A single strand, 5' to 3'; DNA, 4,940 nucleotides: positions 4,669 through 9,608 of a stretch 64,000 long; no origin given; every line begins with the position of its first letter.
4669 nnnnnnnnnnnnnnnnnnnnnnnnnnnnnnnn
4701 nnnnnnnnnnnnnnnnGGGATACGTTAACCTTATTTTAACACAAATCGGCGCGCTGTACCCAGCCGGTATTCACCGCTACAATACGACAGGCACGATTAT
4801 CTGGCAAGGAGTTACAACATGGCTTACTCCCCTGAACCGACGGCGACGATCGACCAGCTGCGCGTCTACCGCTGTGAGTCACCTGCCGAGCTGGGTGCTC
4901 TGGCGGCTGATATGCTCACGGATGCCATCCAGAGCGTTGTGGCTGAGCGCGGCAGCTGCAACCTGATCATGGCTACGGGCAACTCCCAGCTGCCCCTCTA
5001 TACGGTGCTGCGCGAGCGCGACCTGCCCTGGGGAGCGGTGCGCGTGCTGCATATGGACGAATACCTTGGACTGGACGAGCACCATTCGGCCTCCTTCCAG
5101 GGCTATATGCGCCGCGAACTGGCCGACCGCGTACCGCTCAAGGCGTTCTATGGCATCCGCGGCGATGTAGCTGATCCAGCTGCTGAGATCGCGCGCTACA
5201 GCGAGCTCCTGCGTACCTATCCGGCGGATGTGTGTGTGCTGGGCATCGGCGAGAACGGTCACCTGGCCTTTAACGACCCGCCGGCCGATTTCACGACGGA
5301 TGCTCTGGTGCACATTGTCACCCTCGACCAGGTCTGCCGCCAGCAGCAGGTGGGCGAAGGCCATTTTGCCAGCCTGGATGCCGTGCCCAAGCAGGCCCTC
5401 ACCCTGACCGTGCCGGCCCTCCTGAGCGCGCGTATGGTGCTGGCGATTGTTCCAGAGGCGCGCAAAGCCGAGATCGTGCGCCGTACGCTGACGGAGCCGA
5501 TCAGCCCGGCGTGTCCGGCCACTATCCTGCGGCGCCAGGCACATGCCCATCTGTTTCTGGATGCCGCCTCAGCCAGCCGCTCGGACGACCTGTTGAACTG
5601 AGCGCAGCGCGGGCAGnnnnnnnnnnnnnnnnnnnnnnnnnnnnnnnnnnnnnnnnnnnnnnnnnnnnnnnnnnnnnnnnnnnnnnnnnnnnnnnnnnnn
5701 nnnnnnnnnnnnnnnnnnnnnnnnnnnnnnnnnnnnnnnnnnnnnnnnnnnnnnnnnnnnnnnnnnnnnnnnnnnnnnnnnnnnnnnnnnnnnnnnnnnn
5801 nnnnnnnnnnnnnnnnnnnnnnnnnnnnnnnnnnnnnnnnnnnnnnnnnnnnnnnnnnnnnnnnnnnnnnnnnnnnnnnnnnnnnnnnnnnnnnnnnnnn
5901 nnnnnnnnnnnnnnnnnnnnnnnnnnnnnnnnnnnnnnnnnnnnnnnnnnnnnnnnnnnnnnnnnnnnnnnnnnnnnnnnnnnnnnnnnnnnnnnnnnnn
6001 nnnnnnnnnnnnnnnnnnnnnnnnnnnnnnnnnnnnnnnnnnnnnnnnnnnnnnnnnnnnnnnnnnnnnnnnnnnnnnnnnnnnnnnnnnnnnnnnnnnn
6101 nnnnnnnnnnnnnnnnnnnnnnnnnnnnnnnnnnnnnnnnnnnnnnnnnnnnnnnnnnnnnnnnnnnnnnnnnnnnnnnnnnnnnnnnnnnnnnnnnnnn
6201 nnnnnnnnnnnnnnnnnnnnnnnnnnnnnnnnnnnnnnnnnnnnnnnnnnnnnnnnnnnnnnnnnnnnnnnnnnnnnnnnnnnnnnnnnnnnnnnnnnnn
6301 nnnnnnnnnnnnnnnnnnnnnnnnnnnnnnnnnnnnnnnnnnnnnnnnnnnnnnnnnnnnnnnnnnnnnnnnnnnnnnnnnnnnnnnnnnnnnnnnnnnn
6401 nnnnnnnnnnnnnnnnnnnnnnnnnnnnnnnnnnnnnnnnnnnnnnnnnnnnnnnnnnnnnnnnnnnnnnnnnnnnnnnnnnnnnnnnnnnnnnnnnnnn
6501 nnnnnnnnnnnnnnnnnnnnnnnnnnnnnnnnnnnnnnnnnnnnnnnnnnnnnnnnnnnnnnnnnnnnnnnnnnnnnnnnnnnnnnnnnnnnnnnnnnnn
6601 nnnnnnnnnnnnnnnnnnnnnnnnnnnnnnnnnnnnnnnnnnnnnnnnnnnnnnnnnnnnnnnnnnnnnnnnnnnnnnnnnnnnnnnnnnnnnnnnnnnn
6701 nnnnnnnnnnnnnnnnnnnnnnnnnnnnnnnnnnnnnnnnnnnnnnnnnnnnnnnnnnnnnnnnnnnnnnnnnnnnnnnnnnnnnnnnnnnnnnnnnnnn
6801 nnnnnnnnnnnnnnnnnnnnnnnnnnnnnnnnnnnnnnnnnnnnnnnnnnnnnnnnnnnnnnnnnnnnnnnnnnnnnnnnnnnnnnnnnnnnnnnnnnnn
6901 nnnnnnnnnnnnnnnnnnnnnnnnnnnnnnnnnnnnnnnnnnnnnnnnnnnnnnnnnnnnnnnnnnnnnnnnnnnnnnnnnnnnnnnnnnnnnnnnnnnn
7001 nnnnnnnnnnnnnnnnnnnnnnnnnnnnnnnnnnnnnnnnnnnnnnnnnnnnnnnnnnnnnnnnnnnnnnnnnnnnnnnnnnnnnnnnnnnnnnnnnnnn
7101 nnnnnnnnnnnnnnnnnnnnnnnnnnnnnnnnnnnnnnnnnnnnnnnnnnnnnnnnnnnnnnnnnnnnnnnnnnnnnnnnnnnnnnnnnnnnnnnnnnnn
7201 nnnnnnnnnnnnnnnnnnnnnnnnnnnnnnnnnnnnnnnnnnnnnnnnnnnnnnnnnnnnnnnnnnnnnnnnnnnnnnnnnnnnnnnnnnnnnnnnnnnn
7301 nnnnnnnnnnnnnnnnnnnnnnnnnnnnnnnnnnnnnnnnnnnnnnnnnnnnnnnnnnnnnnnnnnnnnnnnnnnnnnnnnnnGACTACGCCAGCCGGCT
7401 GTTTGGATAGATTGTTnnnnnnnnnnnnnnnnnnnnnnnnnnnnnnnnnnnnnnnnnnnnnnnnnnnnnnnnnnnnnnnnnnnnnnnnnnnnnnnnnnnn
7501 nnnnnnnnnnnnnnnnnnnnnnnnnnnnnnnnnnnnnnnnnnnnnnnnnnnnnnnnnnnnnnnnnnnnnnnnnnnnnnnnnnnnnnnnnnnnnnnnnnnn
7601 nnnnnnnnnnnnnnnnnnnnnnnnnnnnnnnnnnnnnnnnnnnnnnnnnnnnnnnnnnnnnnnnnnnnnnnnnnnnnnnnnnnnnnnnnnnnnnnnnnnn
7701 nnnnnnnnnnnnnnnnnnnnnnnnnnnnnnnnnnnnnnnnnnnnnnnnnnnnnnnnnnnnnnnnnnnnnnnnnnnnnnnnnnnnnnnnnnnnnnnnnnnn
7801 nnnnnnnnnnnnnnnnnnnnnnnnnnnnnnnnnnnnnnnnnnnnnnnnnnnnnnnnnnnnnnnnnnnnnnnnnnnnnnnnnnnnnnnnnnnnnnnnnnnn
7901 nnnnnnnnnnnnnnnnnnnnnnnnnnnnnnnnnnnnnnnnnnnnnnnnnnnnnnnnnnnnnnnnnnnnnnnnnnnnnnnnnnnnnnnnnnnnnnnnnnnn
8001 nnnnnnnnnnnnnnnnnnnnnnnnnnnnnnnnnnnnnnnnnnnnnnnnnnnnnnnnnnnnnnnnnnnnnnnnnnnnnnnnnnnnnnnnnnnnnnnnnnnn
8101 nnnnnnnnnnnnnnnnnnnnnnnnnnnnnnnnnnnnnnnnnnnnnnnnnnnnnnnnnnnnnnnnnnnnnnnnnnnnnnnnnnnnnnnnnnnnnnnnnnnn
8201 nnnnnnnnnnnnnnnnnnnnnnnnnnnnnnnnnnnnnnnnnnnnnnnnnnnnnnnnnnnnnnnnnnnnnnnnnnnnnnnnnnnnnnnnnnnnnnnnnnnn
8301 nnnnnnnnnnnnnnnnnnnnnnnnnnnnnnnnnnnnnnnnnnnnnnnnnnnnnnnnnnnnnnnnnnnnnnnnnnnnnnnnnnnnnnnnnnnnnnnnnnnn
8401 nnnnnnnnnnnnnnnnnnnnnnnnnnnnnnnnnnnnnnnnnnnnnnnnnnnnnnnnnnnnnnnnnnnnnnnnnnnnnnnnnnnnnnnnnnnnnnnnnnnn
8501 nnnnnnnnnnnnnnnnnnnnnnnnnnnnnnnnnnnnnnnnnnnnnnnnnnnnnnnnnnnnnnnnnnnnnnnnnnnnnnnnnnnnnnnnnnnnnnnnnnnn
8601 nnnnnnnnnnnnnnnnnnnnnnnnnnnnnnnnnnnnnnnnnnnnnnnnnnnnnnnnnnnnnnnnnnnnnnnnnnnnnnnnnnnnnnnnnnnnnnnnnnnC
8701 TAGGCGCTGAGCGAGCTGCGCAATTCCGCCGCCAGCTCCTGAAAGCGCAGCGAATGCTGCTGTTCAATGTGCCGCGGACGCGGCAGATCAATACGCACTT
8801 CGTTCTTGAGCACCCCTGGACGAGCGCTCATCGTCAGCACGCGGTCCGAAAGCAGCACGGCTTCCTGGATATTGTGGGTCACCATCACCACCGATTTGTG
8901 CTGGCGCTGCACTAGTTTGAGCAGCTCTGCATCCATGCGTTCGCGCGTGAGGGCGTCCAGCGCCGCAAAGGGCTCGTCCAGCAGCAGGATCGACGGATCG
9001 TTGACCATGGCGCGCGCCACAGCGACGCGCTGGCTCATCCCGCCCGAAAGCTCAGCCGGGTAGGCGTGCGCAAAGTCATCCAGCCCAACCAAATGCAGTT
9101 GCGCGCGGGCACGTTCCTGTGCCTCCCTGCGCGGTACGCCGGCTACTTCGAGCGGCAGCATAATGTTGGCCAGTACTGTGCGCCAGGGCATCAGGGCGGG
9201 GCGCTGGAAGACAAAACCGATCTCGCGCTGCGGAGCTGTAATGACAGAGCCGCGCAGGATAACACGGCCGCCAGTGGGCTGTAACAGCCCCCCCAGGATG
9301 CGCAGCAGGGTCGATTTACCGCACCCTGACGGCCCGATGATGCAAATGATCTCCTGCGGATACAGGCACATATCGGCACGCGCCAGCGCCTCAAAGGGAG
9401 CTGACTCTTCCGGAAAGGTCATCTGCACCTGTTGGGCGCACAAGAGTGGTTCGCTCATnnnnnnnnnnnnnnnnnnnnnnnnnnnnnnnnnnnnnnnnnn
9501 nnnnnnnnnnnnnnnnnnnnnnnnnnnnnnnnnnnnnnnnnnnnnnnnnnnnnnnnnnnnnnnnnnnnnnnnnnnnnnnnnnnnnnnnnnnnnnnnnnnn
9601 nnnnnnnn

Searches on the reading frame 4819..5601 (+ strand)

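Call 55: search_protein_families(library=pfam, proteins=[window:4819-5601:+], max_evalue=0.001)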
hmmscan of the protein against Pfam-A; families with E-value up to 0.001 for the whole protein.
window:4819-5601:+ (260 aa): 1 family
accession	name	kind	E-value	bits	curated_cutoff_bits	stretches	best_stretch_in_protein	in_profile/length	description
PF01182.26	Glucosamine_iso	-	2e-23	83.9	27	1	21-240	2-219/225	Glucosamine-6-phosphate isomerases/6-phosphogluconolactonase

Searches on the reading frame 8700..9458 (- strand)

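Call 55: search_protein_families(library=pfam, proteins=[window:8700-9458:-], max_evalue=0.001)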
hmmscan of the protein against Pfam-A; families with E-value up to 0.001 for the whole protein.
window:8700-9458:- (252 aa): 8 families
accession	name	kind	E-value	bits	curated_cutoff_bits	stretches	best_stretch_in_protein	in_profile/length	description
PF00005.33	ABC_tran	-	4.6e-33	115.2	25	1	27-165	3-137/137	ABC transporter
PF13304.12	AAA_21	-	6.3e-08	33.5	27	1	37-61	1-25/304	AAA domain, putative AbiEii toxin, Type IV TA system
PF09818.15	ABC_ATPase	-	1.5e-05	24.6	23.2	0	136-200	157-218/283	P-loop domain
PF13401.12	AAA_22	-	2.7e-05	24.9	27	1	35-131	5-65/130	AAA domain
PF13191.12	AAA_16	-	6.3e-05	24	32.6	1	36-199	25-143/167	AAA ATPase domain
PF00004.35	AAA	-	0.00028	21.8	21.2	0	38-58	1-21/131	ATPase family associated with various cellular activities (AAA)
PF02463.25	SMC_N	-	0.0003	20.7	40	0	136-209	136-210/220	RecF/RecN/SMC N terminal domain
PF03215.21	Rad17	-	0.00071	20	23.8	0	34-57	44-67/186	Rad17 P-loop domain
